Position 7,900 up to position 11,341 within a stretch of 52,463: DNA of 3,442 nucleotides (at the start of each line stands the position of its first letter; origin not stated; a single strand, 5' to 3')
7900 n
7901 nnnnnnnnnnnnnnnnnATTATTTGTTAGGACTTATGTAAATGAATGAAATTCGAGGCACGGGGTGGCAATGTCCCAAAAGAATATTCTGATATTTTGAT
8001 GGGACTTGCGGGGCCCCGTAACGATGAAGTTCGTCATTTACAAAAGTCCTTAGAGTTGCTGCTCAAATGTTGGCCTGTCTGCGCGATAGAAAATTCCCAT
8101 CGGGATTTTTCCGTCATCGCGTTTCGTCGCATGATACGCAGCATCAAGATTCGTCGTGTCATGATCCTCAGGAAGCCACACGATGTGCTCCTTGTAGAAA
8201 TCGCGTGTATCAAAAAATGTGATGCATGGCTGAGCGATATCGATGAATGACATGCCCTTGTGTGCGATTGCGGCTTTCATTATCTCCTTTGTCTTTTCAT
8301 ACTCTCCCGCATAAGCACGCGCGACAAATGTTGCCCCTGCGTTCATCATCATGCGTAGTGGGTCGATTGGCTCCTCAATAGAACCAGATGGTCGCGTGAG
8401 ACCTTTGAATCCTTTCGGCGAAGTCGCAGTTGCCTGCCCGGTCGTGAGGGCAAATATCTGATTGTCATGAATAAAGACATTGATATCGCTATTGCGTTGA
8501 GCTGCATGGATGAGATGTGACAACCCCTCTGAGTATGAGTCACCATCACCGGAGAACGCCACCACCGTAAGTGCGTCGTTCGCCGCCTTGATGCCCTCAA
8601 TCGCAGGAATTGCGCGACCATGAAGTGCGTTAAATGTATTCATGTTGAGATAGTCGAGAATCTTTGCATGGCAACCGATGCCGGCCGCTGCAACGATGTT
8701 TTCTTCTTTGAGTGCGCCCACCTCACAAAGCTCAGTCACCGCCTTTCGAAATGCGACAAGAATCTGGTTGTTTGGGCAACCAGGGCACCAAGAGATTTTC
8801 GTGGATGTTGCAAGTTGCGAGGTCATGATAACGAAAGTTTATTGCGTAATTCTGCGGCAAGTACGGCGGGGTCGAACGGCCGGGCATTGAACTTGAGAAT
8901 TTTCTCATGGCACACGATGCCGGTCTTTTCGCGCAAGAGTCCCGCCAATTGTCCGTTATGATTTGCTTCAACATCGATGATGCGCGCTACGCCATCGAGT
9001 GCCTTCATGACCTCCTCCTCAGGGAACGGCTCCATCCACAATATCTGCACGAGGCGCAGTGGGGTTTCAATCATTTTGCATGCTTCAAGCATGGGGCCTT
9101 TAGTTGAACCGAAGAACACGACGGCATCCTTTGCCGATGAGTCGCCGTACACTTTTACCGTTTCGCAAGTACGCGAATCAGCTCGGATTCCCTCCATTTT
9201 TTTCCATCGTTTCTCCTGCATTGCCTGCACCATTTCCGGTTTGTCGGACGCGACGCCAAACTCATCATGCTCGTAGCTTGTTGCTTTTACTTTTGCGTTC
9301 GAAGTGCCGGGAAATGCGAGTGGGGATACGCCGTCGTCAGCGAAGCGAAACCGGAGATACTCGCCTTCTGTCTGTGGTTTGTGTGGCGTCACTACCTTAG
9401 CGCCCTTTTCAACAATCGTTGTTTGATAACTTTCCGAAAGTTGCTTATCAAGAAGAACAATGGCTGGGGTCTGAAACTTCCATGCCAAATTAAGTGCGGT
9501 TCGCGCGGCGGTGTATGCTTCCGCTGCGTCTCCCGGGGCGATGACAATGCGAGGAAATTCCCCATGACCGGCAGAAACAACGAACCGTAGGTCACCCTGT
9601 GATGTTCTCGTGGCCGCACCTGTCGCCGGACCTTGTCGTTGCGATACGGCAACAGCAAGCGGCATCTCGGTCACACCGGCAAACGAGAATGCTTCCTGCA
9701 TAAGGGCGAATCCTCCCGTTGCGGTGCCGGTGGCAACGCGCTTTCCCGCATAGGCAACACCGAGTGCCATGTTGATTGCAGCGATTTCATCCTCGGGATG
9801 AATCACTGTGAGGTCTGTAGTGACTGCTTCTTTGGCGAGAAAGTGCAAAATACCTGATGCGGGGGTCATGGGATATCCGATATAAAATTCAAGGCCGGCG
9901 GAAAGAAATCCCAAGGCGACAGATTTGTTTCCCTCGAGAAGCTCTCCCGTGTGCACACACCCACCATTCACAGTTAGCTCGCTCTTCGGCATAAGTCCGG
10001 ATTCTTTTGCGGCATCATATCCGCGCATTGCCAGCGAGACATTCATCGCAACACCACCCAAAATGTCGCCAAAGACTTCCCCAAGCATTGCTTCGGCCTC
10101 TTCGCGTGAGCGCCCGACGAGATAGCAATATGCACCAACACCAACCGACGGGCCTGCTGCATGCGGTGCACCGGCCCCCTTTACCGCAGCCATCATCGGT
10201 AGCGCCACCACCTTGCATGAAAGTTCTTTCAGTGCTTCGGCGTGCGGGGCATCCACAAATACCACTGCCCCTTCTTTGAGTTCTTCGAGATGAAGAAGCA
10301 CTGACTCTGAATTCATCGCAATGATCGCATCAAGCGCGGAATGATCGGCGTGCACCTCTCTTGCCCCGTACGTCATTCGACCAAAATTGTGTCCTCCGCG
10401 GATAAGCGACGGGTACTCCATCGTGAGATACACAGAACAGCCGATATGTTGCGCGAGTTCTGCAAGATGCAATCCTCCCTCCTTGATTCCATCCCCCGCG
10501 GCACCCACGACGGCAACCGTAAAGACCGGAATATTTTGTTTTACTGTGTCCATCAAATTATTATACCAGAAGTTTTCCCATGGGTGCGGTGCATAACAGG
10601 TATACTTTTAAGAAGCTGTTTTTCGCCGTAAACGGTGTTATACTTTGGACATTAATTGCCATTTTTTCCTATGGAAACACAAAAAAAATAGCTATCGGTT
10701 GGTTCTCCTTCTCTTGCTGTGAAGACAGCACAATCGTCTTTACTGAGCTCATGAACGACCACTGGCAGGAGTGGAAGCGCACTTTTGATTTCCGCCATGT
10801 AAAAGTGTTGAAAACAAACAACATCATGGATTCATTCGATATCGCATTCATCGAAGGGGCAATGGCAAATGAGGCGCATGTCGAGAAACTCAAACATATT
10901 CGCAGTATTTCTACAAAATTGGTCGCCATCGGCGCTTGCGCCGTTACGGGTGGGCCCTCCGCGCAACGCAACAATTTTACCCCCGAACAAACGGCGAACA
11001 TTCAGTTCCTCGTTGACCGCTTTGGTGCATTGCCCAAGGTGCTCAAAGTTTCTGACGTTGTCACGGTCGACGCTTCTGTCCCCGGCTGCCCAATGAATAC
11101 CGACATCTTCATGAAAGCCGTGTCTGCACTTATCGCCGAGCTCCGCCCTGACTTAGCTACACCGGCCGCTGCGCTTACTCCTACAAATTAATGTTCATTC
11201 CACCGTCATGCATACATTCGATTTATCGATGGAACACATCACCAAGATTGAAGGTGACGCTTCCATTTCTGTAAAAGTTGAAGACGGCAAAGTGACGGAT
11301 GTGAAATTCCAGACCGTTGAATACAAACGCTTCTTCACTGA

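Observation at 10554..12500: Two-gene [NiFe]-hydrogenase with no partner subunits, head-to-head with OFOR and ADP-forming acetyl-CoA synthetase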

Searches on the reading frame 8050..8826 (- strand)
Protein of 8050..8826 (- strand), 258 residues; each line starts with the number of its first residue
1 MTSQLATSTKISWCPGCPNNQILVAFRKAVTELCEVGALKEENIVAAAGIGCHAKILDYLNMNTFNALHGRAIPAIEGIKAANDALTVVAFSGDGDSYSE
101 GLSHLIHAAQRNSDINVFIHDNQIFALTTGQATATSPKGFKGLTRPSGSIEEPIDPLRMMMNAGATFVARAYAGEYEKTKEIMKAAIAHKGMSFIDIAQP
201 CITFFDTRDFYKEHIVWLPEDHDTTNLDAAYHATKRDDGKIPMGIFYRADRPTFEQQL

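Call 10: search_protein_families(library=pfam, proteins=[window:8050-8826:-], max_evalue=0.01)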
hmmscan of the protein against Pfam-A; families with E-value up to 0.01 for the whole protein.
window:8050-8826:- (258 aa): 2 families
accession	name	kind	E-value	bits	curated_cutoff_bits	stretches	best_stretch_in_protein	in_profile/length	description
PF02775.26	TPP_enzyme_C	-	2.8e-27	95.8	21.9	1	50-197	2-151/151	Thiamine pyrophosphate enzyme, C-terminal TPP binding domain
PF12367.13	PFO_beta_C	-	2.2e-14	53.7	24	1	201-258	1-61/66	Pyruvate ferredoxin oxidoreductase beta subunit C terminal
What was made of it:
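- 8050..8826 (-): 2-oxoacid:ferredoxin oxidoreductase beta subunit. TPP_enzyme_C and PFO_beta_C (call 10).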

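Call 11: search_protein_families(library=ncbifam, proteins=[window:8050-8826:-], max_evalue=0.01)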
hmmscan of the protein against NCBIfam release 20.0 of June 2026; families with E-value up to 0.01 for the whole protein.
window:8050-8826:- (258 aa): 15 families
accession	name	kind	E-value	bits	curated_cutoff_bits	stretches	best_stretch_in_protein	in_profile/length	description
NF008820.0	PRK11866.1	equivalog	3.2e-90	302.4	402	1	5-257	9-260/287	2-oxoacid ferredoxin oxidoreductase subunit beta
NF008821.0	PRK11869.1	equivalog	7.4e-81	271.1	438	1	7-257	10-256/286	2-oxoacid ferredoxin oxidoreductase subunit beta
TIGR02177.1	PorB_KorB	subfamily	9.5e-77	258.3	261.9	1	12-258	2-256/286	2-oxoacid:acceptor oxidoreductase, beta subunit, pyruvate/2-ketoisovalerate family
NF041171.1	Oxoac_fdxbeta_Archa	equivalog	8.5e-66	222.2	423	1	11-257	3-259/296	2-oxoacid:ferredoxin oxidoreductase subunit beta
NF007207.0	PRK09628.1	equivalog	1.2e-43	149.7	364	1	12-211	17-212/277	2-oxoglutarate ferredoxin oxidoreductase subunit beta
TIGR03336.1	IOR_alpha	equivalog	2.6e-16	59.1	650.9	1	12-204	357-534/595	indolepyruvate ferredoxin oxidoreductase subunit alpha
NF008819.1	PRK11865.1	equivalog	2.4e-13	50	405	1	12-203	19-214/300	pyruvate synthase subunit PorB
NF008818.0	PRK11864.1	subfamily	3.8e-13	49.2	405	1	59-203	61-210/300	3-methyl-2-oxobutanoate dehydrogenase subunit beta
TIGR02176.1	pyruv_ox_red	equivalog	4.7e-08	31.4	911.35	1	88-203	956-1072/1167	pyruvate:ferredoxin (flavodoxin) oxidoreductase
NF045766.1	PhenlGlyoxDHPadI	equivalog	2.8e-07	29.6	700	1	82-204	228-357/443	NADH-dependent phenylglyoxylate dehydrogenase subunit beta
NF045792.1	OxalOxredbeta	equivalog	4e-05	22.8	590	1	80-155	96-177/311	oxalate oxidoreductase subunit beta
TIGR04377.1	myo_inos_iolD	equivalog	6.9e-05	21.7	715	1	71-209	444-584/616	3D-(3,5/4)-trihydroxycyclohexane-1,2-dione acylhydrolase (decyclizing)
NF004813.0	PRK06163.1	equivalog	0.00025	20.8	240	1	69-137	59-127/202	hypothetical protein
TIGR03846.1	sulfopy_beta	equivalog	0.0034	17.3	221.5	1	74-136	49-111/182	sulfopyruvate decarboxylase subunit beta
NF006016.1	PRK08155.1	equivalog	0.0061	15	870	1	70-132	412-473/554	acetolactate synthase large subunit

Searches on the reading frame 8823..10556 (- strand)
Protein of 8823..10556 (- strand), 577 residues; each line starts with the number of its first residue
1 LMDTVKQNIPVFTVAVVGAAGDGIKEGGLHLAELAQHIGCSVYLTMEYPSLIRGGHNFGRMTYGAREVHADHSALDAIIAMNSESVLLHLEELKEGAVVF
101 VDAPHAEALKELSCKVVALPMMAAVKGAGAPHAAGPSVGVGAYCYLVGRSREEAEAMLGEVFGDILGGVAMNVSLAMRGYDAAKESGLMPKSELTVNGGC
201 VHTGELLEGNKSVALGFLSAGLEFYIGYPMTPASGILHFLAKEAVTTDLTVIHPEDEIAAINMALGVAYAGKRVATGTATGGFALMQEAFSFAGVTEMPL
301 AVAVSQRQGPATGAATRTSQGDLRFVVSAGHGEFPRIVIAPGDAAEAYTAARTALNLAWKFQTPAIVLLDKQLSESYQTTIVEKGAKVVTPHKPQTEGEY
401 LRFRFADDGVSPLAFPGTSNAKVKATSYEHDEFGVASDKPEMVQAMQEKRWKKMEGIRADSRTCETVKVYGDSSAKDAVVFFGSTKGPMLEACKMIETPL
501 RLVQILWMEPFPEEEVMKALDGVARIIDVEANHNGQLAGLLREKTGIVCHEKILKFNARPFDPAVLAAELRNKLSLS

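Call 10: search_protein_families(library=pfam, proteins=[window:8823-10556:-], max_evalue=0.01)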
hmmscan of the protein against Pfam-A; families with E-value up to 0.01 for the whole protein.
window:8823-10556:- (577 aa): 5 families
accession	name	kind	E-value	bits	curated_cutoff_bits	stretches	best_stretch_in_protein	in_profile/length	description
PF01855.24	POR_N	-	4.7e-47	161.1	27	1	218-439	4-220/231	Pyruvate flavodoxin/ferredoxin oxidoreductase, thiamine diP-bdg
PF01558.24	POR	-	7.8e-15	55.9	27.4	1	20-181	1-173/173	Pyruvate ferredoxin/flavodoxin oxidoreductase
PF02779.29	Transket_pyr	-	2.4e-05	24.5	27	1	257-373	57-171/174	Transketolase, pyrimidine binding domain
PF17147.9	PFOR_II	-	0.00012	22.8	27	1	476-539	2-68/102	Pyruvate:ferredoxin oxidoreductase core domain II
PF02776.23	TPP_enzyme_N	-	0.0017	18.5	26.8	1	219-306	13-99/119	Thiamine pyrophosphate enzyme, N-terminal TPP binding domain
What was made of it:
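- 8823..10553 (-): 2-oxoacid:ferredoxin oxidoreductase alpha subunit (gamma-alpha fusion, two-subunit type without a delta ferredoxin subunit). POR and POR_N domains (call 10).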

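Call 11: search_protein_families(library=ncbifam, proteins=[window:8823-10556:-], max_evalue=0.01)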
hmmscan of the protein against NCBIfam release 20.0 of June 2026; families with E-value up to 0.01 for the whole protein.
window:8823-10556:- (577 aa): 12 families
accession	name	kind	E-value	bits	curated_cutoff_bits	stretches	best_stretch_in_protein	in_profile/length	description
TIGR03710.1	OAFO_sf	subfamily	3.2e-155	517.9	482.75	1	12-568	2-559/561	2-oxoacid:acceptor oxidoreductase subunit alpha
NF041170.1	Oxoac_fdxalpha_Archa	equivalog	2.6e-112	376.2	800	2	137-563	171-612/636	2-oxoacid:ferredoxin oxidoreductase subunit alpha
NF006412.0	PRK08659.1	equivalog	4.2e-59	200.6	411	1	205-571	6-374/378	2-oxoacid:acceptor oxidoreductase subunit alpha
NF007206.0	PRK09627.1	equivalog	3.2e-43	148.1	579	1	208-571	7-373/375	2-oxoglutarate synthase subunit alpha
NF005507.0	PRK07119.1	subfamily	1.8e-42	145.4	399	1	205-378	5-178/352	3-methyl-2-oxobutanoate dehydrogenase subunit VorB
NF007201.0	PRK09622.1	equivalog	5.3e-11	42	590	1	204-545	10-342/405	2-oxoacid:ferredoxin oxidoreductase subunit alpha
TIGR03336.1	IOR_alpha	equivalog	8.1e-11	40.9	650.9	1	205-388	3-178/595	indolepyruvate ferredoxin oxidoreductase subunit alpha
NF006232.0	PRK08366.1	equivalog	4e-10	38.9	646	1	206-548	9-341/394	2-ketoisovalerate ferredoxin oxidoreductase subunit alpha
NF040682.1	PorA_Arch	equivalog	1.3e-09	37.5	550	1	207-307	6-108/387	pyruvate synthase subunit PorA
NF045764.1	PhenlGlyoxDHPadG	equivalog_domain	2.3e-08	32.9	700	1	207-309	5-109/398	NADH-dependent phenylglyoxylate dehydrogenase subunit alpha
NF006233.0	PRK08367.1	equivalog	1.6e-07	30.6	625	1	206-308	6-110/394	pyruvate ferredoxin oxidoreductase subunit alpha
NF045791.1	OxalOxredalpha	equivalog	1.2e-05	24.5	500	1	209-308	9-110/395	oxalate oxidoreductase subunit alpha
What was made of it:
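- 8823..10553 (-): TIGR03710 at 517.9 bits, above the 482.75 cutoff (call 11).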

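Call 77: find_encoding_contigs(protein=window:8823-10553:-, flank=3000, max_places=8)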
Protein window:8823-10553:- (576 aa): 4 contigs read that carry it; 1 place shown.
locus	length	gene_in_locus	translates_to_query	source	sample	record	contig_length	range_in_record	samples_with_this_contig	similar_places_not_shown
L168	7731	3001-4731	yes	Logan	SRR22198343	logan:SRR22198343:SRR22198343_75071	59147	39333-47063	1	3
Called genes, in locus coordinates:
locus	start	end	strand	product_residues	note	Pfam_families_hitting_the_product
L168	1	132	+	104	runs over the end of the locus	-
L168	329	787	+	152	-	-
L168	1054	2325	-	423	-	PF00374:NiFeSe_Hases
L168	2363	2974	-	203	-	PF01058:Oxidored_q6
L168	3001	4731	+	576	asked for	PF01558:POR, PF01855:POR_N, PF02779:Transket_pyr (weak)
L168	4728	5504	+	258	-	PF02775:TPP_enzyme_C, PF12367:PFO_beta_C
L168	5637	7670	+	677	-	PF02629:CoA_binding, PF13380:CoA_binding_2, PF13607:Succ_CoA_lig, PF13549:ATP-grasp_5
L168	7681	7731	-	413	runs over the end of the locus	PF00070:Pyr_redox (faint), PF07992:Pyr_redox_2, PF13738:Pyr_redox_3 (faint), PF14759:Reductase_C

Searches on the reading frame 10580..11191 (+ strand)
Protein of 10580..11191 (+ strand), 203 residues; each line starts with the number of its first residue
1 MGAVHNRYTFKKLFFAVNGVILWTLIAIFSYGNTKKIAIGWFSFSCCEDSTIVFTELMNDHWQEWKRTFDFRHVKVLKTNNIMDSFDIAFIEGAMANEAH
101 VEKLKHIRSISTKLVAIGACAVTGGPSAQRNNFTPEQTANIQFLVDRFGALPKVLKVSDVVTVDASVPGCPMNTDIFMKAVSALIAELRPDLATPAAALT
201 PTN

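Call 10: search_protein_families(library=pfam, proteins=[window:10580-11191:+], max_evalue=0.01)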
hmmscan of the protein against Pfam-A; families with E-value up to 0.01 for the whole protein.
window:10580-11191:+ (203 aa): 1 family
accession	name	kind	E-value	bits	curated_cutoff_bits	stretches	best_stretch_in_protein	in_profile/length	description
PF01058.29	Oxidored_q6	-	2e-18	66.8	27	1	62-184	16-128/128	NADH ubiquinone oxidoreductase, 20 Kd subunit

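Call 11: search_protein_families(library=ncbifam, proteins=[window:10580-11191:+], max_evalue=0.01)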
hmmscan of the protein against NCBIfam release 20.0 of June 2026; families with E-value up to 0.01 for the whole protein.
window:10580-11191:+ (203 aa): 10 families
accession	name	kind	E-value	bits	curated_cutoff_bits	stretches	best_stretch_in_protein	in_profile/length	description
NF040836.1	sulfhyd_HydD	equivalog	1.6e-13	50.5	500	1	34-190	3-159/261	NADPH-dependent hydrogenase/sulfhydrogenase 1 subunit delta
NF045875.1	F420_non_VhuG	exception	9.7e-12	44.7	450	1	78-194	46-173/286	F420-non-reducing hydrogenase subunit VhuG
TIGR03294.1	FrhG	equivalog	7.7e-11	42.2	245.5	1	37-199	2-154/228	coenzyme F420 hydrogenase subunit gamma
NF040831.1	sulfhyd_ShyD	equivalog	5.6e-09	35.9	460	1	67-180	30-143/240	NAD(P)-dependent hydrogenase/sulfhydrogenase 2 subunit delta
TIGR01957.1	nuoB_fam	subfamily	0.00026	20.9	142.7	0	154-186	108-140/145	NADH-quinone oxidoreductase subunit B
NF011391.0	PRK14816.1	equivalog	0.0006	19.4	283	0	18-128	35-137/196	NADH-quinone oxidoreductase subunit B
TIGR00391.1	hydA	subfamily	0.00095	18.4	179.5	1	95-185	134-208/365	hydrogenase small subunit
NF005012.1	PRK06411.1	subfamily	0.001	18.6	116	0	154-188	124-158/166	NADH-quinone oxidoreductase subunit NuoB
NF045520.1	H2_NiFeSe_small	exception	0.0011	18.4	470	1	100-189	133-210/314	NiFeSe hydrogenase small subunit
NF007779.0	PRK10468.1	equivalog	0.0033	16.5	659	1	95-186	132-207/372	hydrogenase 2 small subunit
